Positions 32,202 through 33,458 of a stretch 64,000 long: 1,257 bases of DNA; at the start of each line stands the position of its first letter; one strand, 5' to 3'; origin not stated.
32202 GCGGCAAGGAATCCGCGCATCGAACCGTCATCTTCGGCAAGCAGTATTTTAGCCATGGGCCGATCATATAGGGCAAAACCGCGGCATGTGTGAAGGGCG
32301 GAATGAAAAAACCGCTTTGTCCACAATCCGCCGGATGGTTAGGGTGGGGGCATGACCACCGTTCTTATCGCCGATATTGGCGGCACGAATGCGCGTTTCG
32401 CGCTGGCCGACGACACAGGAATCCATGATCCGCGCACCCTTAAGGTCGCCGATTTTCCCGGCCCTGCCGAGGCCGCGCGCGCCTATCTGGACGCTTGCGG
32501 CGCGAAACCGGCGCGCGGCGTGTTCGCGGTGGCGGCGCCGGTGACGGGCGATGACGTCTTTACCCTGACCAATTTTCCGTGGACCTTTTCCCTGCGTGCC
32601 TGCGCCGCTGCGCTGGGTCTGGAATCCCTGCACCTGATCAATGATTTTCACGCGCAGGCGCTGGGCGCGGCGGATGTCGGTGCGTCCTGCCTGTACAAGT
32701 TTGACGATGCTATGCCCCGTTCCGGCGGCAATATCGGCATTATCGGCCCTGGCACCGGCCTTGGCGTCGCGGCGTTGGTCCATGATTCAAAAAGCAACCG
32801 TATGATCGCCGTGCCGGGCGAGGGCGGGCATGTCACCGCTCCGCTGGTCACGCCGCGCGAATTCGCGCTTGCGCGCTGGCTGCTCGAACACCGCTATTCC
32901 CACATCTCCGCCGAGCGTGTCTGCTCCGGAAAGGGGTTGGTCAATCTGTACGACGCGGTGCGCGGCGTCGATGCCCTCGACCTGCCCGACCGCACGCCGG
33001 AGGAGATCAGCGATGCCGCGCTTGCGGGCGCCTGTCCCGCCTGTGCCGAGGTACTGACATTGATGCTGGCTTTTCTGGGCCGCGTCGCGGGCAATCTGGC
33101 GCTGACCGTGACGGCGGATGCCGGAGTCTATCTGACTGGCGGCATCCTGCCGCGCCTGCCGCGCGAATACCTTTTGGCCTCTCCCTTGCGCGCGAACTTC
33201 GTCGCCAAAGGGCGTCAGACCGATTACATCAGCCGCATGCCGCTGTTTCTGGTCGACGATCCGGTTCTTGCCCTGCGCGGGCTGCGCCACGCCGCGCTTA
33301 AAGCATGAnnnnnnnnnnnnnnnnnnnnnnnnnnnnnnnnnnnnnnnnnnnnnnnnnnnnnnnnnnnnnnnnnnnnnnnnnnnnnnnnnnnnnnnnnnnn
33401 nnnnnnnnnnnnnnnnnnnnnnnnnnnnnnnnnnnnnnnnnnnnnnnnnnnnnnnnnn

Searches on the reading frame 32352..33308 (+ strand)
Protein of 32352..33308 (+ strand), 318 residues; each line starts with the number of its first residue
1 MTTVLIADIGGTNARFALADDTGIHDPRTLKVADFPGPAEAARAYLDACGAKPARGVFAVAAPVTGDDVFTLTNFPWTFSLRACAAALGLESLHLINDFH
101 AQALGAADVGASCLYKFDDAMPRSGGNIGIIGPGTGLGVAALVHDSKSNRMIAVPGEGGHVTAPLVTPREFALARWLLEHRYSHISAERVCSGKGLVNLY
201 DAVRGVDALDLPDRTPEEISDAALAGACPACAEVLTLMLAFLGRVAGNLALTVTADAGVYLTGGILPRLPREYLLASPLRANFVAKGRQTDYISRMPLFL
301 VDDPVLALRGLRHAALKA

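Call 6: search_protein_families(library=pfam, proteins=[window:32352-33308:+])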
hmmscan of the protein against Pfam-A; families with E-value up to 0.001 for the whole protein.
window:32352-33308:+ (318 aa): 1 family
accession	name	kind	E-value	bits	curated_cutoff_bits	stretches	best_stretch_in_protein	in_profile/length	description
PF02685.22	Glucokinase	-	6.3e-89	298.5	22.1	1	5-316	1-312/314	Glucokinase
